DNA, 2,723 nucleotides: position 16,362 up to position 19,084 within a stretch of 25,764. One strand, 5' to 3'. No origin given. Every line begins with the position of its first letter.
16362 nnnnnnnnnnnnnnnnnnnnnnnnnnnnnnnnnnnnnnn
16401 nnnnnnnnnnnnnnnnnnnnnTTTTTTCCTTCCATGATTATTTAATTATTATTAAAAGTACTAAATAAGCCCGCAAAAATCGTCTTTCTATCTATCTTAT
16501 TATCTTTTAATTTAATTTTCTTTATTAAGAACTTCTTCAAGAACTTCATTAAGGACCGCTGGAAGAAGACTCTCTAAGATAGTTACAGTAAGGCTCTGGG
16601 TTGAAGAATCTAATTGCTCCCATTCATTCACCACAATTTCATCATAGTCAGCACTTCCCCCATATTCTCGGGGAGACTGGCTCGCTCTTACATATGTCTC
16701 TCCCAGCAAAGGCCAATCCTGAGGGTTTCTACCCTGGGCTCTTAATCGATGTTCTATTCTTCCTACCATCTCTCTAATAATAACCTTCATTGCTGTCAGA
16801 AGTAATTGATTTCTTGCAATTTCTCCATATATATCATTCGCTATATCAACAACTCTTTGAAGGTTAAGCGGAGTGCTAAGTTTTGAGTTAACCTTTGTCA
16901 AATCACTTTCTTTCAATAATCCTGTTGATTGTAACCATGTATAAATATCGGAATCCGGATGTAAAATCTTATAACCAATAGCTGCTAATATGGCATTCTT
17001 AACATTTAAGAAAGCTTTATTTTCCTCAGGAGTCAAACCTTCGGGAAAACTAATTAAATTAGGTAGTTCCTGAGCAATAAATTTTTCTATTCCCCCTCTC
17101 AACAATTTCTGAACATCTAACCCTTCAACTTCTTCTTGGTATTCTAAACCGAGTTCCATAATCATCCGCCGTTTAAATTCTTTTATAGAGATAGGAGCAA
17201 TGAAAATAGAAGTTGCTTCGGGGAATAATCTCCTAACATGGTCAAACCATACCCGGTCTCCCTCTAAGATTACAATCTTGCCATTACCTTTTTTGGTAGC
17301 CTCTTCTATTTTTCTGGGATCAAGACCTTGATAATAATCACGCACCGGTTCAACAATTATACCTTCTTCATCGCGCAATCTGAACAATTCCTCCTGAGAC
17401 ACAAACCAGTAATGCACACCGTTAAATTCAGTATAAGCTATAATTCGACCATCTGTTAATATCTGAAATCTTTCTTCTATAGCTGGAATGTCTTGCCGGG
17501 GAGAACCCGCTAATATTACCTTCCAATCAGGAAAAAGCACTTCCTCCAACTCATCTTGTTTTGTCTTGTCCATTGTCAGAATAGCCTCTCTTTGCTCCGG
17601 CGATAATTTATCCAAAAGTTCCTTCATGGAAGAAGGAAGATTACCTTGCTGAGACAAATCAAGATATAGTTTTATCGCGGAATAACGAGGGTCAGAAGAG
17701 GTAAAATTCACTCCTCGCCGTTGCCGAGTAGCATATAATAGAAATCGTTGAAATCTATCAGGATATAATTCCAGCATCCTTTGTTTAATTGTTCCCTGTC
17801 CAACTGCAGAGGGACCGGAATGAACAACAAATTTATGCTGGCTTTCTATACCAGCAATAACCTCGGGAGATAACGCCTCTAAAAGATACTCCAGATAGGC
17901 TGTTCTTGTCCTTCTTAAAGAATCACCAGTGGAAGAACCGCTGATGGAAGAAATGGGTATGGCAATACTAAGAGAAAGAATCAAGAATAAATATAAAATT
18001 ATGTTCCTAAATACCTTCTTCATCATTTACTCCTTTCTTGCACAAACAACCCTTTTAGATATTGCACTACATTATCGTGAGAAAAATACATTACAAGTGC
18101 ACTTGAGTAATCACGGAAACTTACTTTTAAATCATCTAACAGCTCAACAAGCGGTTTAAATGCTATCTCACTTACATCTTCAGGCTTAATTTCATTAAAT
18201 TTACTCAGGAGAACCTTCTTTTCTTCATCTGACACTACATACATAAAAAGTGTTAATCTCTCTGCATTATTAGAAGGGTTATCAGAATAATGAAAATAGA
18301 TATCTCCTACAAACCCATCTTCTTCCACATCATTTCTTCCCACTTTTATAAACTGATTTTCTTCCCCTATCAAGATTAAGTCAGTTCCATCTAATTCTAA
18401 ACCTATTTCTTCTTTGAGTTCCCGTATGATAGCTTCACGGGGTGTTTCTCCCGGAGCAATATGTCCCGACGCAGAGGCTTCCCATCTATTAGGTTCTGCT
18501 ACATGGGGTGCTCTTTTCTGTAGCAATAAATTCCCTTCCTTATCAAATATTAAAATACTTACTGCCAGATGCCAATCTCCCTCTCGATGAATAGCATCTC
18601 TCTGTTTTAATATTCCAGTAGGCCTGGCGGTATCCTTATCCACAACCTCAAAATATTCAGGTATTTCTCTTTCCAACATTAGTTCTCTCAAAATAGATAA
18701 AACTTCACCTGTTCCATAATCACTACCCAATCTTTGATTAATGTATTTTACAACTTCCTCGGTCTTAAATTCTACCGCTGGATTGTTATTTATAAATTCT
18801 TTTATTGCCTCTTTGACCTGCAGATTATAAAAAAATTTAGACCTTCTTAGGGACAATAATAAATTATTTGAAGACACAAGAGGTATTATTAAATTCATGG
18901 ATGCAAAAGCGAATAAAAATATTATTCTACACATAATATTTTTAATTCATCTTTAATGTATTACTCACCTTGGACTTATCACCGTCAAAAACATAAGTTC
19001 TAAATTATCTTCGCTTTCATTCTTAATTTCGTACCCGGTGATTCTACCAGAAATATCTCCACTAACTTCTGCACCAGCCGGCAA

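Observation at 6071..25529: Eleven consecutive genes share a post-signal-peptide 'hydrophobic-RR-x-K/R' motif: candidate undescribed export or host-targeting signal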

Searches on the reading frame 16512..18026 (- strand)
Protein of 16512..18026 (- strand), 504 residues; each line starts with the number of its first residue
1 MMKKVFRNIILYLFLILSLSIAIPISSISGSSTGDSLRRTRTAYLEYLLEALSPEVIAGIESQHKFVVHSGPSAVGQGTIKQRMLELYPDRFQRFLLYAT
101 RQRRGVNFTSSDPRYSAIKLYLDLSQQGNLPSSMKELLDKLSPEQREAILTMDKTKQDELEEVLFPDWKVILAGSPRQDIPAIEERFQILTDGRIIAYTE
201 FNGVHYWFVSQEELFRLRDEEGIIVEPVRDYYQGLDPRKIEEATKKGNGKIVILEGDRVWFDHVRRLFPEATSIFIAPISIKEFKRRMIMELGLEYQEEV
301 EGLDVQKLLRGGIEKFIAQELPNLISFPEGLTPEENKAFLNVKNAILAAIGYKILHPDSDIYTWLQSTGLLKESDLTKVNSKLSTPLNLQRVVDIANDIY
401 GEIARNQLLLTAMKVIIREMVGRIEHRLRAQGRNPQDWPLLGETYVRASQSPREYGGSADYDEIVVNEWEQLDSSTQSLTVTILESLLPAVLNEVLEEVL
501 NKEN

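Call 6: search_protein_families(library=pfam, proteins=[window:16512-18026:-], max_evalue=0.01)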
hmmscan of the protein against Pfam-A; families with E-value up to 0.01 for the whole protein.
window:16512-18026:- (504 aa): 1 family
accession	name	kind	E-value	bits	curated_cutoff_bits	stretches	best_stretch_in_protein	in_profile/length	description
PF00625.27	Guanylate_kin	-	4.4e-12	46.5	25.2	1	198-288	43-132/182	Guanylate kinase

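Call 18: search_protein_families(library=ncbifam, proteins=[window:16512-18026:-], max_evalue=0.1)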
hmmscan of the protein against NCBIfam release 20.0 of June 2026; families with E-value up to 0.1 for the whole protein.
window:16512-18026:- (504 aa): 3 families
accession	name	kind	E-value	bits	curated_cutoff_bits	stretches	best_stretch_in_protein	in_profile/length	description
NF011325.0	PRK14738.1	equivalog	3.1e-16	59.2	263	2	186-290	41-144/206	guanylate kinase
TIGR03263.1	guanyl_kin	equivalog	4.8e-16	58.9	160.45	2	198-289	41-131/180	guanylate kinase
NF011324.0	PRK14737.1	equivalog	1.6e-07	31.3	318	1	200-290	47-136/187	guanylate kinase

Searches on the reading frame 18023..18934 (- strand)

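Call 6: search_protein_families(library=pfam, proteins=[window:18023-18934:-], max_evalue=0.01)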
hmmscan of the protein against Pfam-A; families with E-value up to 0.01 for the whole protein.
window:18023-18934:- (303 aa): 1 family
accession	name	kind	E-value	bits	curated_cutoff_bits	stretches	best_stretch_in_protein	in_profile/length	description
PF00293.34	NUDIX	-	5.5e-16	59.2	21.1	1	122-194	3-64/134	NUDIX domain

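Call 18: search_protein_families(library=ncbifam, proteins=[window:18023-18934:-], max_evalue=0.1)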
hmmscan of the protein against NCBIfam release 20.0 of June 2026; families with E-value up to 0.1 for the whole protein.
window:18023-18934:- (303 aa): 19 families
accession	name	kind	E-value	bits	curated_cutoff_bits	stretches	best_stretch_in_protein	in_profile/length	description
NF002995.0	PRK03759.1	equivalog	6.6e-18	65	127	1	97-187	11-101/185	isopentenyl-diphosphate Delta-isomerase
NF006530.0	PRK08999.1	equivalog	8.5e-10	38.2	245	1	128-184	12-67/315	Nudix family hydrolase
TIGR02150.1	IPP_isom_1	equivalog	1.6e-09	37.8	105.8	1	102-188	7-93/159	isopentenyl-diphosphate delta-isomerase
TIGR00586.1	mutt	equivalog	3.6e-09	36.7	97.9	1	123-183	7-65/129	8-oxo-dGTP diphosphatase MutT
NF007834.0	PRK10546.1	equivalog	4e-08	33.1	156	1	125-182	6-62/135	pyrimidine (deoxy)nucleoside triphosphate diphosphatase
NF001937.0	PRK00714.1-4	equivalog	7.5e-08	32.2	139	1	121-196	7-75/161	RNA pyrophosphohydrolase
NF008044.0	PRK10776.1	equivalog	1.5e-07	31.4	148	1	122-185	5-66/130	8-oxo-dGTP diphosphatase MutT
NF001938.0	PRK00714.1-5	equivalog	4.7e-07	29.3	116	1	118-180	9-75/172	RNA pyrophosphohydrolase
NF041653.1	Nud_hyd_Meth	equivalog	1.5e-06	28.1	300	1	109-182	14-87/170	Nudix hydrolase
NF006961.0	PRK09438.1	equivalog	2.8e-05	23.6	103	1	125-190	11-72/151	dihydroneopterin triphosphate diphosphatase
NF001935.0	PRK00714.1-2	equivalog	8e-05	22.2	259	1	117-182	4-63/183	RNA pyrophosphohydrolase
NF001934.0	PRK00714.1-1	equivalog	8.5e-05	22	241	1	121-188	7-69/176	RNA pyrophosphohydrolase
NF011922.0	PRK15393.1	equivalog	0.00014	21.5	152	1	110-179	26-96/182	NUDIX hydrolase YfcD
NF001936.0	PRK00714.1-3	equivalog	0.00018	21.4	118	1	149-180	35-65/155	RNA pyrophosphohydrolase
NF012016.0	PRK15472.1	equivalog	0.00066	19.4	95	1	129-216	10-93/141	nucleoside triphosphatase NudI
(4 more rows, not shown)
